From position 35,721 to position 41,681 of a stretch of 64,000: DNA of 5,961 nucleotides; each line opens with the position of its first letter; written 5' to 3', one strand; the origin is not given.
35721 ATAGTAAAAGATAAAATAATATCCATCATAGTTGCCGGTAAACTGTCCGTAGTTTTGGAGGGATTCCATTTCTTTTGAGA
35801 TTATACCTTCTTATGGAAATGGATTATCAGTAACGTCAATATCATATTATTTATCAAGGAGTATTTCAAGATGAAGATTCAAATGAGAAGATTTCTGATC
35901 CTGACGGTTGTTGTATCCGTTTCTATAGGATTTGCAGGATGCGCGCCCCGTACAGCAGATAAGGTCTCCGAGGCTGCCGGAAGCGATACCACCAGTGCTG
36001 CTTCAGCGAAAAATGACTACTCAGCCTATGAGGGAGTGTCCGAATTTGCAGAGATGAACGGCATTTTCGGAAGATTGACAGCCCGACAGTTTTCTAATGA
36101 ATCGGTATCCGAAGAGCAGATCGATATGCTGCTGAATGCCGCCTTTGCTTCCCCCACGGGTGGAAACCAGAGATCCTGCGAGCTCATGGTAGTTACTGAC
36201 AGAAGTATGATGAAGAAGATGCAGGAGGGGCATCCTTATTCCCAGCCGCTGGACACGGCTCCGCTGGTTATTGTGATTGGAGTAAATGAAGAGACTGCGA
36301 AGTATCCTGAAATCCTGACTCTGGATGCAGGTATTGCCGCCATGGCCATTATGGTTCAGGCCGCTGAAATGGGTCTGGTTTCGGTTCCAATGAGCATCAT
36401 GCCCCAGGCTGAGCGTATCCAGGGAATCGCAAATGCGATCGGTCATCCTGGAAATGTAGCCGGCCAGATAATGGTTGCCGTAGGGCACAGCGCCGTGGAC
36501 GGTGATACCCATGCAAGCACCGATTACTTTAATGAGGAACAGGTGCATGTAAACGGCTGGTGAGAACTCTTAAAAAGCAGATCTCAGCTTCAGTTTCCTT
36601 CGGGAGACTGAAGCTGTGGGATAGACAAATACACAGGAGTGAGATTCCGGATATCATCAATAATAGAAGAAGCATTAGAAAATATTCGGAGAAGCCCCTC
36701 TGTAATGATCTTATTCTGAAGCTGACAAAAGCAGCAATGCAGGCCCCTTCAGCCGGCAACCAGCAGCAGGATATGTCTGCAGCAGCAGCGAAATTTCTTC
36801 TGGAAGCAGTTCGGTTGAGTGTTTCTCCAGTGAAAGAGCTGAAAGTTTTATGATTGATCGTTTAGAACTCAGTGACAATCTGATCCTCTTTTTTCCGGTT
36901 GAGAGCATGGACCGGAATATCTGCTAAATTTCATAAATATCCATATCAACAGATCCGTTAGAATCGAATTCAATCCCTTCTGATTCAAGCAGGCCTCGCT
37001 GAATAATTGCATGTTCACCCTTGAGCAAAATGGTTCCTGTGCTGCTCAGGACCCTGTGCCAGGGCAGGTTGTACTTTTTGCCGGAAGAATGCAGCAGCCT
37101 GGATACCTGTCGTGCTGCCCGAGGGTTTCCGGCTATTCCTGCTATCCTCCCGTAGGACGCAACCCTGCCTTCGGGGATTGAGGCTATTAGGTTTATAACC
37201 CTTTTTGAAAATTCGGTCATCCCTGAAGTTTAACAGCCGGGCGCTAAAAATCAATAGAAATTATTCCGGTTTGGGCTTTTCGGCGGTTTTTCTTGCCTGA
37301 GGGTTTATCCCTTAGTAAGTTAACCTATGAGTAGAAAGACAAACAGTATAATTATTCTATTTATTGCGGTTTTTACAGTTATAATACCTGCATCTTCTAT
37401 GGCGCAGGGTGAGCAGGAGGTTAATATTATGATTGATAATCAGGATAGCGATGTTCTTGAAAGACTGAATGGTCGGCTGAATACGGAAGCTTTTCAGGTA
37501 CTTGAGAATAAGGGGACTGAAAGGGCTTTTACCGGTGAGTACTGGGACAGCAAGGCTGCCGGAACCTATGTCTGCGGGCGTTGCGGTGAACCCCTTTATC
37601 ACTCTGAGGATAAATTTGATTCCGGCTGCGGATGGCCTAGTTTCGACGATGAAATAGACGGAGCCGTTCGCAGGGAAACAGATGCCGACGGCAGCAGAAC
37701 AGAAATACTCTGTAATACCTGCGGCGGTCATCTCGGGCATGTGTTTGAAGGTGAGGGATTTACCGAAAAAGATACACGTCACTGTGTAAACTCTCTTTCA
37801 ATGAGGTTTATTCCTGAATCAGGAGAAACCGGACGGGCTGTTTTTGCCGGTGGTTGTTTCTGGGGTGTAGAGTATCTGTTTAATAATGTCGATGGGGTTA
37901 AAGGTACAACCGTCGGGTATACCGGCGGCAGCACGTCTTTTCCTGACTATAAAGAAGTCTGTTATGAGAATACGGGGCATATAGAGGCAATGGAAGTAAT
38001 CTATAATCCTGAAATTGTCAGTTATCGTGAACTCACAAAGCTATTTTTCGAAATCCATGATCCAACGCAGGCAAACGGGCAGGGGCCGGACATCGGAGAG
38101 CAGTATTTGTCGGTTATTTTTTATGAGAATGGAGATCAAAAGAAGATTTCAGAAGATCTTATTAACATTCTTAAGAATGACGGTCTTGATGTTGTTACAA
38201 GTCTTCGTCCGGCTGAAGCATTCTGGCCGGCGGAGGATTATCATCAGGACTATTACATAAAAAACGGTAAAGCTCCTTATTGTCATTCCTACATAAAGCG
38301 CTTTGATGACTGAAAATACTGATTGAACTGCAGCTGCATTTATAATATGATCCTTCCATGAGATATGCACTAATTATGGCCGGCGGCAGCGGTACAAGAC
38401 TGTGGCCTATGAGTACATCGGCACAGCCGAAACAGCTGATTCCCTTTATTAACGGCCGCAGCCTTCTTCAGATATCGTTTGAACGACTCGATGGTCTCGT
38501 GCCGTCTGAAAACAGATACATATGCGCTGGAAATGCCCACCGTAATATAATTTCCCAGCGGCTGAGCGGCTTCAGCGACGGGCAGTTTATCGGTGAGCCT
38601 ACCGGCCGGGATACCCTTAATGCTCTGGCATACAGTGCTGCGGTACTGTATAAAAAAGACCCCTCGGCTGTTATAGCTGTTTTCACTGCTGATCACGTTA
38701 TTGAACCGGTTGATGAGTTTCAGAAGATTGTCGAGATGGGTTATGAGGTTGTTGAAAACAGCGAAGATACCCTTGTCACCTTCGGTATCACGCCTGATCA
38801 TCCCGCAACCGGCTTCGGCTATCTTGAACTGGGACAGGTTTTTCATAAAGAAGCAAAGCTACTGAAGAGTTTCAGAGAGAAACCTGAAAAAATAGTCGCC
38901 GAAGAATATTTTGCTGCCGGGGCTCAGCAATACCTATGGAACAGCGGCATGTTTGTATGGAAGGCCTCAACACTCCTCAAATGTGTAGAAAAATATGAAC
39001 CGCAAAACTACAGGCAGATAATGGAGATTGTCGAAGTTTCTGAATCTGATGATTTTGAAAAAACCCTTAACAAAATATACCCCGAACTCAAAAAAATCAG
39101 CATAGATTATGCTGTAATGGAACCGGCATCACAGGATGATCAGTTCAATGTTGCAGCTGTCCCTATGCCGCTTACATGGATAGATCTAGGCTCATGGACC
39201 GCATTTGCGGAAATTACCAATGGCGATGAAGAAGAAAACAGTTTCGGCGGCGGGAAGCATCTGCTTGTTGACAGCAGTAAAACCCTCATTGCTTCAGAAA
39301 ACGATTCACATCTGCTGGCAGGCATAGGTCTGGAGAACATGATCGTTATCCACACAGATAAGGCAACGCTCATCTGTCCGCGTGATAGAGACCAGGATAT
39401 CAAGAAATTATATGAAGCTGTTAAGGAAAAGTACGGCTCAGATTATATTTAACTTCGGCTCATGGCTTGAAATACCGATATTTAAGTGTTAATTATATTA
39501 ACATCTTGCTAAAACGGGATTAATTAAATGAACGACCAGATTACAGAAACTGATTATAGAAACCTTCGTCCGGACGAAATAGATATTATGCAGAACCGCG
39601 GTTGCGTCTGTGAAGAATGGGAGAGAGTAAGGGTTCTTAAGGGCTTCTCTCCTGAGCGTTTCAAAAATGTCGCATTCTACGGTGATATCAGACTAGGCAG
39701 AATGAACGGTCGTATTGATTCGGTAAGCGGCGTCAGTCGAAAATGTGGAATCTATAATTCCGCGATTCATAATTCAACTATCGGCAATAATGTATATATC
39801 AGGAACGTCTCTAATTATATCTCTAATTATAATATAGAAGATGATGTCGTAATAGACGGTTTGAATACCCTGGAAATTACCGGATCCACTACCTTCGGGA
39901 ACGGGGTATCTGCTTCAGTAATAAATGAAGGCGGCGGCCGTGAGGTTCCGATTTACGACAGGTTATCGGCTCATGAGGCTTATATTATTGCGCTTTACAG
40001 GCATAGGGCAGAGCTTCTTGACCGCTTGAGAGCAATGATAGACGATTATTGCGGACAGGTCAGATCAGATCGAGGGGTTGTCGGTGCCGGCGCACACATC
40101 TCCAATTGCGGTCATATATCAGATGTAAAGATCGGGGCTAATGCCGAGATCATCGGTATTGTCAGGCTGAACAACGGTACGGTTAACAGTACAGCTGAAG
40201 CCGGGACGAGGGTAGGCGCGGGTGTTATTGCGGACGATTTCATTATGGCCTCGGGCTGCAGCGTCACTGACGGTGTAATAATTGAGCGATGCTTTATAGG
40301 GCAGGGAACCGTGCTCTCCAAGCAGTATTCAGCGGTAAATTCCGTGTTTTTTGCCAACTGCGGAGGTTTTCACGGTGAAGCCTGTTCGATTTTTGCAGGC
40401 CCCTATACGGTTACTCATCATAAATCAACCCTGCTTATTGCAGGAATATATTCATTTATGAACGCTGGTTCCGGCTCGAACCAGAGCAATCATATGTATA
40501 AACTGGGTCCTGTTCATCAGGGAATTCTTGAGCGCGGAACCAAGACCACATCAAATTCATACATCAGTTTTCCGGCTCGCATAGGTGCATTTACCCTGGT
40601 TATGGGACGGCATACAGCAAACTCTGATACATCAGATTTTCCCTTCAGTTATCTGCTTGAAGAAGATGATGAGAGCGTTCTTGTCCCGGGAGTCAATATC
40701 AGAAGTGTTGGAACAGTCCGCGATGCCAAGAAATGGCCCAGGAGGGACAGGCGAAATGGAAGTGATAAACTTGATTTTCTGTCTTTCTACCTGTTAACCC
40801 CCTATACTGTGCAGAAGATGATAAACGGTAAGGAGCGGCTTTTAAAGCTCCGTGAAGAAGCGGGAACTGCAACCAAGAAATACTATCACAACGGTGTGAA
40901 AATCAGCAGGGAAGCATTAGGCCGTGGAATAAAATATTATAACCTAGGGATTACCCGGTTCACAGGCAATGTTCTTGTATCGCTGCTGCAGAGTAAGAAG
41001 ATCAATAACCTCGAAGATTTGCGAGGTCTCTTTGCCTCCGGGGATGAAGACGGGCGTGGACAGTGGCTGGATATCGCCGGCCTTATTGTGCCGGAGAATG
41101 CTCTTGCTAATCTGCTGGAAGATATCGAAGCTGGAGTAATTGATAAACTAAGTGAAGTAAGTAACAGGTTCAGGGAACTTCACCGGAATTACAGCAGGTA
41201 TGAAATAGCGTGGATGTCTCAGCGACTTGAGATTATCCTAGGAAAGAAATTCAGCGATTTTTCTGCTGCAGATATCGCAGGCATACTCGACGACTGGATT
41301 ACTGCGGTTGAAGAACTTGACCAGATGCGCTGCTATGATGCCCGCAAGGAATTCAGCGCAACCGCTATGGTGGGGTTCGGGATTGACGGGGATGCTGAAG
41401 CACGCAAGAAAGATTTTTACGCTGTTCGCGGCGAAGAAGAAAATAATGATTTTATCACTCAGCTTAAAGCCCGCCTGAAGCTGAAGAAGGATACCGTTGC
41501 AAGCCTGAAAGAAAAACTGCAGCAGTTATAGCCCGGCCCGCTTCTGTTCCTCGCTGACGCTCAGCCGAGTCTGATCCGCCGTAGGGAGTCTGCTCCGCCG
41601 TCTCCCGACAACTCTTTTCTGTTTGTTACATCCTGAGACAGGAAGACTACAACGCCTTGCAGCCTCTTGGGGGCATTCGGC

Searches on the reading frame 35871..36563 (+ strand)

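Call 6: search_protein_families(library=pfam, proteins=[window:35871-36563:+], max_evalue=0.001)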
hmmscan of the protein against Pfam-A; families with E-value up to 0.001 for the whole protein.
window:35871-36563:+ (230 aa): 1 family
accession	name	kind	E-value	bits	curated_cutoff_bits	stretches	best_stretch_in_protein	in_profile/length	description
PF00881.29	Nitroreductase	-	3.6e-18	66.7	23.5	2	66-119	2-55/167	Nitroreductase family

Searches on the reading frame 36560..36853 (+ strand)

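Call 6: search_protein_families(library=pfam, proteins=[window:36560-36853:+], max_evalue=0.001)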
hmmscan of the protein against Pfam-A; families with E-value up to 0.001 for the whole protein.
window:36560-36853:+ (97 aa): 2 families
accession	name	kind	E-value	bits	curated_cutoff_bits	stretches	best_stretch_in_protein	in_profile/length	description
PF00881.29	Nitroreductase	-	1.8e-07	31.9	23.5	1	33-69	1-37/167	Nitroreductase family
PF14512.11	TM1586_NiRdase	-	0.00068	19.8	27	0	29-56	2-29/215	Putative TM nitroreductase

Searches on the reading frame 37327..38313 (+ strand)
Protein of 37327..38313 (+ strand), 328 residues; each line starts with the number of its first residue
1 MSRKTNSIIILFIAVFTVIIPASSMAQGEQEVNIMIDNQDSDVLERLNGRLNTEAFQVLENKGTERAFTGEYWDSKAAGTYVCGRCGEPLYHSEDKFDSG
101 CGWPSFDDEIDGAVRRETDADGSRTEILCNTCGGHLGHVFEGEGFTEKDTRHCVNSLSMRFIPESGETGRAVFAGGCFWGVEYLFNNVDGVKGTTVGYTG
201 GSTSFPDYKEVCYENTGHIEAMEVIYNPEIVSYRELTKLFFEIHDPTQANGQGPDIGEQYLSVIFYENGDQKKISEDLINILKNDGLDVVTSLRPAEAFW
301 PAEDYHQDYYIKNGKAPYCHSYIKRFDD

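Call 6: search_protein_families(library=pfam, proteins=[window:37327-38313:+], max_evalue=0.001)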
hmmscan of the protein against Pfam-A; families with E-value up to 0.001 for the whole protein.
window:37327-38313:+ (328 aa): 3 families
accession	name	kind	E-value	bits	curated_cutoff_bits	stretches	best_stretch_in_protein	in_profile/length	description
PF01625.27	PMSR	-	1.9e-58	197.5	23.7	1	171-320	2-153/153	Peptide methionine sulfoxide reductase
PF01641.26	SelR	-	1.6e-44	151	24.9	1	51-163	1-116/116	SelR domain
PF24046.1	At4g08330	-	0.0004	20.9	27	0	121-147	73-99/129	At4g08330 beta-tent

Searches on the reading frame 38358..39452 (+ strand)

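Call 6: search_protein_families(library=pfam, proteins=[window:38358-39452:+], max_evalue=0.001)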
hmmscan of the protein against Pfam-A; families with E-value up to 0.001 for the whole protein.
window:38358-39452:+ (364 aa): 3 families
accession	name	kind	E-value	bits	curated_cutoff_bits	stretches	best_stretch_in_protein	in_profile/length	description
PF00483.29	NTP_transferase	-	2.8e-36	125.8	21.2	1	4-292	2-244/245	Nucleotidyl transferase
PF22640.1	ManC_GMP_beta-helix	-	1.5e-13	50.8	27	1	299-351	1-51/55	MannoseP isomerase/GMP-like beta-helix domain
PF12804.13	NTP_transf_3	-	9.7e-05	23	27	1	4-63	1-53/160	MobA-like NTP transferase domain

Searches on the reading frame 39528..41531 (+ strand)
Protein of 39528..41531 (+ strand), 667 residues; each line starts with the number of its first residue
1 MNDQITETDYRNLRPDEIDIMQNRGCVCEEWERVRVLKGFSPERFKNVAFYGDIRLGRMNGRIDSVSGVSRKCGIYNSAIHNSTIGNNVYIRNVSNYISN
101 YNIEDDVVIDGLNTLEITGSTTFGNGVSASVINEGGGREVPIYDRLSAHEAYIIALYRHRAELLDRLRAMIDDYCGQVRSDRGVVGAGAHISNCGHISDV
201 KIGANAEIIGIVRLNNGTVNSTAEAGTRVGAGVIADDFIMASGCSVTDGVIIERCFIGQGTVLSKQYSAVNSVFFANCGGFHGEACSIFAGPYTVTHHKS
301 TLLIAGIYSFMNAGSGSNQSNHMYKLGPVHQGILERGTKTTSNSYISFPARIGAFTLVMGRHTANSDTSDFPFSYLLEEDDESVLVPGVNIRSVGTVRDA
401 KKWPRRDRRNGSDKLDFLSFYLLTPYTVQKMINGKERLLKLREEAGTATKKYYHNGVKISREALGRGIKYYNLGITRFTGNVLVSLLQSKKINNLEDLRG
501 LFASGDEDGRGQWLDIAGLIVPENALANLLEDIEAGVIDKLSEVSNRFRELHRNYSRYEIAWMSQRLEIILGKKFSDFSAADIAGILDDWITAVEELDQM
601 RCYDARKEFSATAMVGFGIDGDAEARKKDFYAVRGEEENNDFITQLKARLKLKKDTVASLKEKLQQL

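Call 6: search_protein_families(library=pfam, proteins=[window:39528-41531:+], max_evalue=0.001)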
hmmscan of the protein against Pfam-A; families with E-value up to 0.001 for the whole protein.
window:39528-41531:+ (667 aa): 4 families
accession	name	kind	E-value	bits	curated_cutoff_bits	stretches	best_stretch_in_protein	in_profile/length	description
PF16314.11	DUF4954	-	6.7e-200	664.7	26.2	1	10-441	1-432/433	Domain of unknown function (DUF4954)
PF20683.2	DUF6819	-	1.4e-43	149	23.5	1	498-655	5-162/171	Domain of unknown function (DUF6819)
PF25084.1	LbH_EIF2B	-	0.00037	20.9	54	0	182-261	21-103/105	EIF2B subunit epsilon LbH domain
PF24894.1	Hexapep_GlmU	-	0.00088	19.8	23.3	0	225-265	28-68/104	GlmU-like, C-terminal hexapeptide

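Call 32: search_protein_families(library=ncbifam, proteins=[window:39528-41531:+], max_evalue=0.001)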
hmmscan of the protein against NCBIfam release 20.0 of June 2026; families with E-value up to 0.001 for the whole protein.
window:39528-41531:+ (667 aa): 0 families
